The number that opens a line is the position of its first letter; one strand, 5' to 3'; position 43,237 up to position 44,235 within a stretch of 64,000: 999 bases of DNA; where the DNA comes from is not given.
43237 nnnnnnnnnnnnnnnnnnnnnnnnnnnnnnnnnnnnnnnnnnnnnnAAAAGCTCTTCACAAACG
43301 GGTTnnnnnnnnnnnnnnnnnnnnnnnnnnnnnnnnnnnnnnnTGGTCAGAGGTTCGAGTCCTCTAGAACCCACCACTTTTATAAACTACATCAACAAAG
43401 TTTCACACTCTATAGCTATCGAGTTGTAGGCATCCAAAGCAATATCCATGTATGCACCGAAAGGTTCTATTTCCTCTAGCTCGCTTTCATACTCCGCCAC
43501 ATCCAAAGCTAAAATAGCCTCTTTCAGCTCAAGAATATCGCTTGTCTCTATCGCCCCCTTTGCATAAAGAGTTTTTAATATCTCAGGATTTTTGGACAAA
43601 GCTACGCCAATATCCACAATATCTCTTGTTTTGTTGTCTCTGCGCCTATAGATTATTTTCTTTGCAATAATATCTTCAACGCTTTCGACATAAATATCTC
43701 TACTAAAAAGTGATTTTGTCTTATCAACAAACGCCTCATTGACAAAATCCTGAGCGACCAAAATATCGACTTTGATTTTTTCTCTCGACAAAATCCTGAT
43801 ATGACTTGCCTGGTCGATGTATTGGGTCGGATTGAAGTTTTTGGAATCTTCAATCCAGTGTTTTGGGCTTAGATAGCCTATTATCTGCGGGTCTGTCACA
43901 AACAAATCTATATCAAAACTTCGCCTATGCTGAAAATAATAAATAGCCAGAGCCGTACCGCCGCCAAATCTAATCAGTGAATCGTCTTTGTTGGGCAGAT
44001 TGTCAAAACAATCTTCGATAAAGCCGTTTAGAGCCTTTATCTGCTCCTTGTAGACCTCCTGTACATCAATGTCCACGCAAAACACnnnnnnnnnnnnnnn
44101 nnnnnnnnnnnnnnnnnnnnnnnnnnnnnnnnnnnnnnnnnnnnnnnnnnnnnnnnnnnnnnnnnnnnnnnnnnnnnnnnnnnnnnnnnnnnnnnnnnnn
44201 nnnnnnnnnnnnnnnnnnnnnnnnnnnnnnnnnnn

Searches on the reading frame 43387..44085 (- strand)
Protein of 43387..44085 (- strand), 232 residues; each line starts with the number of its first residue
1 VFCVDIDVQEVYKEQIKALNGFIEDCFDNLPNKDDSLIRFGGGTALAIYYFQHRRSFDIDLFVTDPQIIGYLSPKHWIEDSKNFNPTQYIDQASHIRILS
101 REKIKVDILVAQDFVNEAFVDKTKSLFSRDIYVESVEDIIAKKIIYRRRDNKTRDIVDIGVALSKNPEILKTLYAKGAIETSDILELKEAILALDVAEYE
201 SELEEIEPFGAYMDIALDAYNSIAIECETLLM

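Call 3: search_protein_families(library=pfam, proteins=[window:43387-44085:-], max_evalue=1)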
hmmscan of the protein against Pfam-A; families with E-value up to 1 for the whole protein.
window:43387-44085:- (232 aa): 2 families
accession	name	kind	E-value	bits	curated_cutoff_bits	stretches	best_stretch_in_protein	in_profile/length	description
PF08843.17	AbiEii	-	8.6e-12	45.9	22.5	1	35-171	12-177/238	Nucleotidyl transferase AbiEii toxin, Type IV TA system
PF19502.5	DUF6036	-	0.00016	22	23.6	1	36-179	21-138/164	Nucleotidyltransferase of unknown function (DUF6036)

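Call 4: search_protein_families(library=ncbifam, proteins=[window:43387-44085:-], max_evalue=1)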
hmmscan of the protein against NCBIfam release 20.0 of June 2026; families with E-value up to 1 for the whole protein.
window:43387-44085:- (232 aa): 0 families

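Call 5: search_protein_families(library=padloc, proteins=[window:43387-44085:-], max_evalue=1)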
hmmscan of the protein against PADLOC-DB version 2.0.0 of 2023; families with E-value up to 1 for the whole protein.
window:43387-44085:- (232 aa): 8 families
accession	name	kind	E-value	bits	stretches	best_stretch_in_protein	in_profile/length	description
PDLC02298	AbiEii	-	2.3e-07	28.5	1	36-179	26-175/220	AbiEii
PDLC02307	AbiEii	-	2.1e-05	22.4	1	28-176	17-158/219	AbiEii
PDLC02328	AbiEii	-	0.0037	15.2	1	33-170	11-149/203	AbiEii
PDLC02324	AbiEii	-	0.011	13.5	0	37-63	26-52/231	AbiEii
PDLC02303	AbiEii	-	0.013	12.9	1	28-65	31-69/249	AbiEii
PDLC02296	AbiEii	-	0.034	11.3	0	99-161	127-196/282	AbiEii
PDLC02291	AbiEii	-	0.065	10.5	1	42-84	60-105/310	AbiEii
PDLC02293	AbiEii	-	0.08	10.4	1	39-66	43-70/270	AbiEii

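Call 15: search_solved_structures(query=window:43387-44085:-, max_evalue=10, show_alignments=2)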
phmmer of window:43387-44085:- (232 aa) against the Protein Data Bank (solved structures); distinct sequences matched with E-value up to 10: 1.
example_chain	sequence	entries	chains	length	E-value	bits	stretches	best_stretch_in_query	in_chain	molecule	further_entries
9ibs_A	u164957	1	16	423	0.5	13.4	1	18-85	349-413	Levansucrase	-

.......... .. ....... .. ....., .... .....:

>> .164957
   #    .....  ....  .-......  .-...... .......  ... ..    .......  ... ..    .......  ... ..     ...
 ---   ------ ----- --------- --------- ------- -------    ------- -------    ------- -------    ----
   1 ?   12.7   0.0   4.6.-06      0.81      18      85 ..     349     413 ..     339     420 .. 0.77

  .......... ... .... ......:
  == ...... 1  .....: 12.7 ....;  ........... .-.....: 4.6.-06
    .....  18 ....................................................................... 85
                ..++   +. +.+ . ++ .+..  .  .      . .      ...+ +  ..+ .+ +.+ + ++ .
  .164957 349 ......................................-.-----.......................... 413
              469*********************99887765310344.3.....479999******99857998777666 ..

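Call 17: find_homologous_proteins(query=window:43387-44085:-, max_evalue=0.001)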
Query window:43387-44085:- (232 aa): 357 proteins with E <= 0.001 among 824 candidates; the best 120 are listed.
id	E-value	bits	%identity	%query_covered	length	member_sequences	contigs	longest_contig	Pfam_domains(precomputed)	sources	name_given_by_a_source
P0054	1.5e-143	494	100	99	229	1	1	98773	PF08843.18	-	-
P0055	9.3e-122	423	82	98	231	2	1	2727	PF08843.18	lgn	-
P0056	1.9e-120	419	82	98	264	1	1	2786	PF08843.18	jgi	jgi:hypothetical protein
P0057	8.3e-114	397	79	97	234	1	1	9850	PF08843.18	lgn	-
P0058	5.4e-94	332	65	97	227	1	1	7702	PF08843.18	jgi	jgi:Nucleotidyl transferase AbiEii toxin, Type IV TA system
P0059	8.8e-90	318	86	73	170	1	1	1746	-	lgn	-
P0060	3.4e-85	303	58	97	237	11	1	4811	PF08843.18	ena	-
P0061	3.5e-78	280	59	97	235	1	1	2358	PF08843.18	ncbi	-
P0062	3.7e-76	274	59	97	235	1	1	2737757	PF08843.18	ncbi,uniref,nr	ncbi:nucleotidyl transferase AbiEii/AbiGii toxin family protein [Candidatus Sulfurimonas baltica]|un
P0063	1.2e-75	272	57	97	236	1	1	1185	PF08843.18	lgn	-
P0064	1.5e-75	272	58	97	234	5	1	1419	PF08843.18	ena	-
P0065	3.6e-75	271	56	97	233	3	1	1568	PF08843.18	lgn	-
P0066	2.0e-74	268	55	97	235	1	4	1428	PF08843.18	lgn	-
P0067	8.4e-74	266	57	97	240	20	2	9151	PF08843.18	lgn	-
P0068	1.7e-73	265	56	91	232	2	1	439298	PF08843.18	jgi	-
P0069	2.7e-73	264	53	97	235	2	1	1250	PF08843.18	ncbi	-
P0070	3.4e-73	264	56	97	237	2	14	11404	PF08843.18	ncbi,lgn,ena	-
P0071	3.9e-73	264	57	95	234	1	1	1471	PF08843.18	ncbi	-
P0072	4.3e-73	264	57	98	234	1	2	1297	PF08843.18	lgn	-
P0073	4.9e-73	264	56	97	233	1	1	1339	PF08843.18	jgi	-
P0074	8.1e-73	263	56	97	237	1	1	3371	PF08843.18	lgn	-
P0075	9.4e-73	263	56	97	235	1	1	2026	PF08843.18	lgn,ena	-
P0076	1.4e-72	262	56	97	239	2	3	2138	PF08843.18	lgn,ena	-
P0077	2.0e-72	262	55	94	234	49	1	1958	PF08843.18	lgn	-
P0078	3.0e-72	261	56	95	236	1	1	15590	PF08843.18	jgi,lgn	-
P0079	4.3e-72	260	56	92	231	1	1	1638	PF08843.18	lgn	-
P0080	5.4e-72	260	56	94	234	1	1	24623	PF08843.18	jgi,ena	-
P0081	6.8e-72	260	57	95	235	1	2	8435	PF08843.18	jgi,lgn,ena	-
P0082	8.4e-72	260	55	93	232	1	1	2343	PF08843.18,PF19502.6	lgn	-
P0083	1.2e-71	259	54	97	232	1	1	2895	PF08843.18,PF19502.6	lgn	-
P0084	1.4e-71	259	55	97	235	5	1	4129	PF08843.18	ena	-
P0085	2.0e-71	258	54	97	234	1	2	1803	PF08843.18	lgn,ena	-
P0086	2.1e-71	258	55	97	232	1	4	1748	PF08843.18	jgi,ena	jgi:predicted nucleotidyltransferase component of viral defense system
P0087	2.1e-71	258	53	97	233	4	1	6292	PF08843.18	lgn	-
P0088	2.6e-71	258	55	91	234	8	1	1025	PF08843.18,PF19502.6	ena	-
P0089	2.9e-71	258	54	97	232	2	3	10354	PF08843.18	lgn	-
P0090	3.3e-71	258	53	97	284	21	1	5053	PF08843.18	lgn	-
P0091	3.6e-71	257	55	93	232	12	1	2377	PF08843.18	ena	-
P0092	4.7e-71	257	54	97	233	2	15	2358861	PF08843.18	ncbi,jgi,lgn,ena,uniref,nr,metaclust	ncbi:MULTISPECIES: nucleotidyl transferase AbiEii/AbiGii toxin family protein [unclassified Sulfuric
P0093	7.1e-71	257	54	97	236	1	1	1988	PF08843.18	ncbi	-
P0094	7.8e-71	256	55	97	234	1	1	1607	PF08843.18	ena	-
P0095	7.9e-71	256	54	97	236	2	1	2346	PF08843.18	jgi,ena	-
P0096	8.0e-71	256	56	97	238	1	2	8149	PF08843.18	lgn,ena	-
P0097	8.3e-71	256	55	97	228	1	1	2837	PF08843.18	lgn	-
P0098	1.1e-70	256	54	96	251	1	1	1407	PF08843.18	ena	-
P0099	1.1e-70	256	56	93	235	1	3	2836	PF08843.18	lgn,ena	-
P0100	1.7e-70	255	53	97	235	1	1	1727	PF08843.18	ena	-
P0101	2.5e-70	255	54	97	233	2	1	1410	PF08843.18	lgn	-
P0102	3.7e-70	254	54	97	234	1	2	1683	PF08843.18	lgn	-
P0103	3.8e-70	254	52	96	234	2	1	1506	PF08843.18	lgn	-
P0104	4.0e-70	254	53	97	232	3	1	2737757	PF08843.18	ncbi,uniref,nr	ncbi:nucleotidyl transferase AbiEii/AbiGii toxin family protein [Candidatus Sulfurimonas baltica]|un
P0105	4.6e-70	254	53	97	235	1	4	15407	PF08843.18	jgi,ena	-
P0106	6.6e-70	253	54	93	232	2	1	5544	PF08843.18,PF19502.6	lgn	-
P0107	7.1e-70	253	54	97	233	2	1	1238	PF08843.18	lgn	-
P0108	8.6e-70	253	56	97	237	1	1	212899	PF08843.18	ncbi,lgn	-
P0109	8.7e-70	253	53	94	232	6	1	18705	PF08843.18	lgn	-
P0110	9.4e-70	253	53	97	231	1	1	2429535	PF08843.18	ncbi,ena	ncbi:nucleotidyl transferase AbiEii/AbiGii toxin family protein [Sulfurimonas sp.]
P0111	9.9e-70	253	54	97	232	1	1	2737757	PF08843.18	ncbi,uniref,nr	ncbi:nucleotidyl transferase AbiEii/AbiGii toxin family protein [Candidatus Sulfurimonas baltica]|un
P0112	1.0e-69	253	54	95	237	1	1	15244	PF08843.18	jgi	jgi:predicted nucleotidyltransferase component of viral defense system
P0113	1.1e-69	253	54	92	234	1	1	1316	PF08843.18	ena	-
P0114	1.2e-69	253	55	97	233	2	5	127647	PF08843.18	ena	-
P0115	1.3e-69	252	55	97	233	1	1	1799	PF08843.18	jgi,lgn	-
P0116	1.4e-69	252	54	95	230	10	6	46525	PF08843.18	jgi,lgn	jgi:predicted nucleotidyltransferase component of viral defense system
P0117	1.4e-69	252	56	97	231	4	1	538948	PF08843.18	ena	-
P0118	1.4e-69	252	54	97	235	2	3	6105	PF08843.18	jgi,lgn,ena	jgi:predicted nucleotidyltransferase component of viral defense system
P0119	1.7e-69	252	53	93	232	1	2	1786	PF08843.18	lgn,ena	-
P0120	1.7e-69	252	54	96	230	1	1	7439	PF08843.18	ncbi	ncbi:MAG: nucleotidyl transferase AbiEii/AbiGii toxin family protein [Sulfurimonadaceae bacterium]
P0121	2.0e-69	252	56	97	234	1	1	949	PF08843.18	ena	-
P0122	2.0e-69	252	53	97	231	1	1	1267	PF08843.18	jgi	-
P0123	2.1e-69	252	54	97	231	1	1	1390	PF08843.18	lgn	-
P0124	2.2e-69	252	55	97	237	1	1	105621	PF08843.18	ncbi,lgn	-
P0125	2.2e-69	252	55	100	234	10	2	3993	PF08843.18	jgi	-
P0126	2.5e-69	251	55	93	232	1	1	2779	PF08843.18,PF19502.6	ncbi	-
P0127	2.6e-69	251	56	95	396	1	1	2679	PF13302.14,PF08843.18,PF00583.32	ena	-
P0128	2.8e-69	251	54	97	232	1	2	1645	PF08843.18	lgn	-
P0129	3.7e-69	251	53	97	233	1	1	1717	PF08843.18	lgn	-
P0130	3.7e-69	251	54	97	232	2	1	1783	PF08843.18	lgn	-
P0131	3.8e-69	251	55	97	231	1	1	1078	PF08843.18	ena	-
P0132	4.1e-69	251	54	97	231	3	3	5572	PF08843.18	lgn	-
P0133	4.5e-69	251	53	97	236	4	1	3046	PF08843.18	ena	-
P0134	5.1e-69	250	53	97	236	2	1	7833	PF08843.18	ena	-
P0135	5.3e-69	250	54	97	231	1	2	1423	PF08843.18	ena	-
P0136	5.5e-69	250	54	97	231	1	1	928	PF08843.18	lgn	-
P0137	6.0e-69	250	55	91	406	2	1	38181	PF13302.14,PF08843.18,PF00583.32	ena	-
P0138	6.3e-69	250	54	97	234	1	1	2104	PF08843.18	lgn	-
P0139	6.5e-69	250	54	95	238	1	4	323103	PF08843.18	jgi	-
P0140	7.0e-69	250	54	92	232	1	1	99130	PF08843.18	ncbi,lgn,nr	ncbi:MAG: nucleotidyl transferase AbiEii/AbiGii toxin family protein [Sulfurospirillaceae bacterium]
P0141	7.0e-69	250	55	97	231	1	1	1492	PF08843.18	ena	-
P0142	8.4e-69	250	53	97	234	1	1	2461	PF08843.18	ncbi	-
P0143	8.5e-69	250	53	97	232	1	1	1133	PF08843.18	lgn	-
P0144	9.3e-69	250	54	97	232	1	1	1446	PF08843.18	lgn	-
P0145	1.2e-68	249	53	97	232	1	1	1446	PF08843.18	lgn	-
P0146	1.2e-68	249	53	97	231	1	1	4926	PF08843.18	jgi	-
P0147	1.2e-68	249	54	97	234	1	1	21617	PF08843.18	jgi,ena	-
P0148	1.2e-68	249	54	97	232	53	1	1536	PF08843.18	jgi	-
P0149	1.3e-68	249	53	96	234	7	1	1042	PF08843.18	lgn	-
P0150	1.3e-68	249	54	97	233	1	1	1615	PF08843.18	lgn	-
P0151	1.3e-68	249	55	97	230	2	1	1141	PF08843.18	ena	-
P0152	1.4e-68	249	54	97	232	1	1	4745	PF08843.18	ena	-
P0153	1.4e-68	249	52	97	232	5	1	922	PF08843.18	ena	-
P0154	1.5e-68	249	52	97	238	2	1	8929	PF08843.18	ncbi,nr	ncbi:MAG: nucleotidyl transferase AbiEii/AbiGii toxin family protein [Campylobacteraceae bacterium]|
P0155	1.8e-68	249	52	97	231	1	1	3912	PF08843.18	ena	-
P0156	1.8e-68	249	56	97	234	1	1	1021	PF08843.18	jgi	-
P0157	1.8e-68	249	54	97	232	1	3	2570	PF08843.18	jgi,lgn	jgi:predicted nucleotidyltransferase component of viral defense system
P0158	1.9e-68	249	54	97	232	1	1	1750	PF08843.18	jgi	jgi:predicted nucleotidyltransferase component of viral defense system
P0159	2.0e-68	249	54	97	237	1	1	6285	PF08843.18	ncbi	-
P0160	2.4e-68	248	55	97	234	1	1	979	PF08843.18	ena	-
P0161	2.8e-68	248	54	97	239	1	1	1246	PF08843.18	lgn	-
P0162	3.1e-68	248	53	97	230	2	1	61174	PF08843.18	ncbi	-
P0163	3.5e-68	248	54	97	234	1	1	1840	PF08843.18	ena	-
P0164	3.9e-68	248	53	95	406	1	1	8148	PF13302.14,PF08843.18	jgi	-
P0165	4.1e-68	247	53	97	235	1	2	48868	PF08843.18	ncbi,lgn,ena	-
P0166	5.1e-68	247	55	97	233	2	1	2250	PF08843.18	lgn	-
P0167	6.8e-68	247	53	97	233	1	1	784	PF08843.18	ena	-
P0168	7.0e-68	247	53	97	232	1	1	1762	PF08843.18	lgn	-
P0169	7.2e-68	247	53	97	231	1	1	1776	PF08843.18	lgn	-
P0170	8.0e-68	247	52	97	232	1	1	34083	PF08843.18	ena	-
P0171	9.0e-68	246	54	97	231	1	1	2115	PF08843.18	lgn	-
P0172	9.4e-68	246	53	97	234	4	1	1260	PF08843.18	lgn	-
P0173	9.6e-68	246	53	97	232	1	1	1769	PF08843.18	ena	-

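Call 19: find_encoding_contigs(protein=P0062, flank=3000, max_places=1)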
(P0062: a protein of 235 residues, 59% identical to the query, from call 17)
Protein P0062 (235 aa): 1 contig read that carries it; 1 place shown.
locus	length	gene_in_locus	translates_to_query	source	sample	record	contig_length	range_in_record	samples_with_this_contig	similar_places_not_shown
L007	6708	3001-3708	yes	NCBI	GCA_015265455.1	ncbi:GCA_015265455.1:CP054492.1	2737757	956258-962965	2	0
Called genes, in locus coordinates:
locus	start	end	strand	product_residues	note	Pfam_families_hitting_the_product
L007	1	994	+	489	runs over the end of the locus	PF00289:Biotin_carb_N, PF02222:ATP-grasp, PF02786:CPSase_L_D2, PF07478:Dala_Dala_lig_C, PF02785:Biotin_carb_C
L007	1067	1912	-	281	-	PF07719:TPR_2 (faint)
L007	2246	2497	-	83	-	-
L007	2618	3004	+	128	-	-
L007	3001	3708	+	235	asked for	PF08843:AbiEii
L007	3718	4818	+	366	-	-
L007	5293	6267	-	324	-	-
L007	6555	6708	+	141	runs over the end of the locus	-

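Call 20: find_encoding_contigs(protein=P0092, flank=3000, max_places=2)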
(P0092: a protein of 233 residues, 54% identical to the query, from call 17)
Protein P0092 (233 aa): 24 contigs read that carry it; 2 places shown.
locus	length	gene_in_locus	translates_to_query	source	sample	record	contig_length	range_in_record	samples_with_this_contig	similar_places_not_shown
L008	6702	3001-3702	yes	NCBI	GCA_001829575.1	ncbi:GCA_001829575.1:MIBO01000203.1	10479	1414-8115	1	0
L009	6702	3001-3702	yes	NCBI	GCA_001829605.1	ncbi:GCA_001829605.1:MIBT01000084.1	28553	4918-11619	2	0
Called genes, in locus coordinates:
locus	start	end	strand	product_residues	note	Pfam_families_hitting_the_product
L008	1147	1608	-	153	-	PF22381:Staph_reg_Sar_Rot (weak), PF01047:MarR, PF12802:MarR_2 (weak)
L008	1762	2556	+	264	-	PF01522:Polysacc_deac_1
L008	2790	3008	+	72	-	-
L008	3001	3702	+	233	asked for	PF08843:AbiEii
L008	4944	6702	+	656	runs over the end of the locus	PF00990:GGDEF, PF00563:EAL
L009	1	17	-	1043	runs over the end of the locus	PF00873:ACR_tran, PF03176:MMPL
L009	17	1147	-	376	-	PF25919:BSH_CusB (faint), PF25917:BSH_RND, PF25973:BSH_CzcB (weak), PF25876:HH_MFP_RND, PF25944:Beta-barrel_RND, PF25954:Beta-barrel_RND_2 (weak), PF25967:RND-MFP_C, PF25989:YknX_C (weak)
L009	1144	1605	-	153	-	PF22381:Staph_reg_Sar_Rot (weak), PF01047:MarR, PF12802:MarR_2 (weak)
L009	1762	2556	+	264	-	PF01522:Polysacc_deac_1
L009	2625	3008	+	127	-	-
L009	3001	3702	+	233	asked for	PF08843:AbiEii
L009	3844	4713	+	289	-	-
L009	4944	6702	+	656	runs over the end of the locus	PF00990:GGDEF, PF00563:EAL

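Call 54: search_solved_structures(query=A5, max_evalue=10, show_alignments=3)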
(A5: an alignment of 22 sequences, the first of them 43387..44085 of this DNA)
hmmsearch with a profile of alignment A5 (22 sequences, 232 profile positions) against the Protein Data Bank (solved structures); distinct sequences matched with E-value up to 10: 6.
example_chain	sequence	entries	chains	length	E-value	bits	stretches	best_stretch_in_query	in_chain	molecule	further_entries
5jsb_B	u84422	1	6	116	0.053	16.3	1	139-197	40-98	Mcl-1 inhibitor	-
1vjx_A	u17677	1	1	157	0.18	14.6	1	145-191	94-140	putative ferritin-like diiron-carboxylate protein TM1526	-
7xgf_A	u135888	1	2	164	0.39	13.5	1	139-195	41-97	BCL-xL and MCL-1 dual inhibitor 2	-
7xgg_A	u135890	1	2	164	0.4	13.5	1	139-195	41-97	BCL-xL and MCL-1 dual inhibitor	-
7xge_A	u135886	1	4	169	0.42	13.4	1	139-195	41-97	BCL-xL and MCL-1 dual binder 2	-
8vur_L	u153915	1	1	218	0.91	12.3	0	30-49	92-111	003-102 Light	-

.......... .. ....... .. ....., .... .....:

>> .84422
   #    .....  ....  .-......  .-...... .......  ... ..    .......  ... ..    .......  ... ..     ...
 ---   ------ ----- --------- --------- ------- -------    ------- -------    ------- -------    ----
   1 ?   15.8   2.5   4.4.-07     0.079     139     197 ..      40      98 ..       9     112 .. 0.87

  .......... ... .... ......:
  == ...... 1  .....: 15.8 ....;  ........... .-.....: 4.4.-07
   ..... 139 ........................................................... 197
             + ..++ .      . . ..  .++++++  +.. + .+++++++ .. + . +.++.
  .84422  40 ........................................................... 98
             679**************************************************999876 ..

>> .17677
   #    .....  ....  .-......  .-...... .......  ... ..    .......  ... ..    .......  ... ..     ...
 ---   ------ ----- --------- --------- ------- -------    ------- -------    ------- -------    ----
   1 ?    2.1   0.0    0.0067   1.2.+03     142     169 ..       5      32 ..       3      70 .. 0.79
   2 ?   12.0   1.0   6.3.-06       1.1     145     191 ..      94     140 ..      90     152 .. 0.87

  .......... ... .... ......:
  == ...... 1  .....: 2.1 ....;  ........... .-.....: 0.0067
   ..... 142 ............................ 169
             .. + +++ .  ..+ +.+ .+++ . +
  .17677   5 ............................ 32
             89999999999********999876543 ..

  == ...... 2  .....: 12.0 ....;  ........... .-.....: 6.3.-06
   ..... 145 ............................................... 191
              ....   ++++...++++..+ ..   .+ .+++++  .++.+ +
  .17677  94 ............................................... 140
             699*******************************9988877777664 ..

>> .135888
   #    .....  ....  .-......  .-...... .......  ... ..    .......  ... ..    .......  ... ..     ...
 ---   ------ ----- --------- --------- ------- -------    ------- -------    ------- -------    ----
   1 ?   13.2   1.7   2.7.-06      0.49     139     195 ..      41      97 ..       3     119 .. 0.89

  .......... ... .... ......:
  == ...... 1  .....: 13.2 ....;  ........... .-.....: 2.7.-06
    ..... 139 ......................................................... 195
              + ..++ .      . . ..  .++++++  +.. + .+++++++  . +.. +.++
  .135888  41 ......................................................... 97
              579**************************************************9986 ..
